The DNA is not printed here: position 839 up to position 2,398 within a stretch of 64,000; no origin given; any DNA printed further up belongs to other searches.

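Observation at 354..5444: Six-gene translationally coupled operon: YjbQ, ACP, AMP-ligase, LuxE-like, LuxC-like and a NeuD/PglD acyltransferase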

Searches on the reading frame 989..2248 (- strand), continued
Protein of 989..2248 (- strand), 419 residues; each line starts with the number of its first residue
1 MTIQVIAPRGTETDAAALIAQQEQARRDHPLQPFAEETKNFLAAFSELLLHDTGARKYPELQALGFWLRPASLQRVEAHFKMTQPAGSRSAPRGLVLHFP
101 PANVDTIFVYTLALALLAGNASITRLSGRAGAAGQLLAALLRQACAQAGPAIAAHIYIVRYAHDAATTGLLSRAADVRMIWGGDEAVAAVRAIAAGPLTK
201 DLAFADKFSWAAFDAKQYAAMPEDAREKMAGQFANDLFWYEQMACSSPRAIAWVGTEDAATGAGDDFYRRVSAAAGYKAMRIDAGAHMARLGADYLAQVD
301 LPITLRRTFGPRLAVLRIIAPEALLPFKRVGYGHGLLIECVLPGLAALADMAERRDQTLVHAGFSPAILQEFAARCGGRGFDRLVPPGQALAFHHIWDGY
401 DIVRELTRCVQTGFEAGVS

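Call 73: find_encoding_contigs(protein=P0013, flank=7000, max_places=2)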
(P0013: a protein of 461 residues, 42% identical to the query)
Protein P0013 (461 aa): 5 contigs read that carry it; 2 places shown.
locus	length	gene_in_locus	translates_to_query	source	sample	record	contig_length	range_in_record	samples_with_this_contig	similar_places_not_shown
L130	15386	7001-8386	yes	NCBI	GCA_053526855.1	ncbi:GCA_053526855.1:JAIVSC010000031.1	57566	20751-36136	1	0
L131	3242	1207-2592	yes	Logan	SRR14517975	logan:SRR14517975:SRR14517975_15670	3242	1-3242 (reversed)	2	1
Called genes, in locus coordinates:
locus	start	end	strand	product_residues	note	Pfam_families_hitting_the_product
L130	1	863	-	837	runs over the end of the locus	PF05860:TPS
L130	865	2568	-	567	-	PF08479:POTRA_2, PF03865:ShlB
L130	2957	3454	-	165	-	PF06271:RDD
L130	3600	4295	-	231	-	-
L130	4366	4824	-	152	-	PF00376:MerR (weak), PF13411:MerR_1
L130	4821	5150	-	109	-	PF18291:HU-HIG (weak), PF00216:Bac_DNA_binding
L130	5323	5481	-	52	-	PF04964:Flp_Fap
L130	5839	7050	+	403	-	PF00501:AMP-binding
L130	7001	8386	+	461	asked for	PF05893:LuxC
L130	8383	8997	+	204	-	PF17836:PglD_N, PF25087:GMPPB_C (faint), PF00132:Hexapep (weak)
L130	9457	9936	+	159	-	PF02381:MraZ (weak)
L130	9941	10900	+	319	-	PF01795:Methyltransf_5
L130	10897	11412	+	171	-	-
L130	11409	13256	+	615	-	PF03717:PBP_dimer, PF00905:Transpeptidase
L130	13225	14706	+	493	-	PF01225:Mur_ligase, PF08245:Mur_ligase_M, PF02875:Mur_ligase_C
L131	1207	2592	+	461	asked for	PF05893:LuxC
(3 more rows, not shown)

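Call 76: search_protein_representatives(protein=window:989-2248:-)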
Query: 419 residues. Proteins with E-value up to 0.001 (for the whole library): 2301; up to 1e-10: 1513; up to 1e-30: 838. The best 150 are listed.
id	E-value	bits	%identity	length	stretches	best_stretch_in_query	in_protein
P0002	8.4e-137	472.9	56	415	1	4-416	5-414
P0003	2.6e-107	375.8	45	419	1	2-411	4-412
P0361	1.2e-103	363.7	44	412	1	3-411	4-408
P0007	3.6e-91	322.7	41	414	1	6-412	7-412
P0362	1.8e-89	317.1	44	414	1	29-411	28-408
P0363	5.3e-87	309.0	42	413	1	31-411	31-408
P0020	7.4e-87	308.5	43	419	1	7-411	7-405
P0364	5.3e-86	305.6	41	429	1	14-413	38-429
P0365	1.1e-85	304.6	38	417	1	2-411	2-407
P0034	3.6e-83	296.3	46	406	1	1-411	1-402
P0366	1.4e-81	291.1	40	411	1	3-410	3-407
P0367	1.4e-81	291.1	45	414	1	7-410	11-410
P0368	5.1e-81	289.2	39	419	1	3-417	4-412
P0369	3.3e-80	286.6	40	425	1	25-411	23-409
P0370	5.0e-80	286.0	40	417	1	1-412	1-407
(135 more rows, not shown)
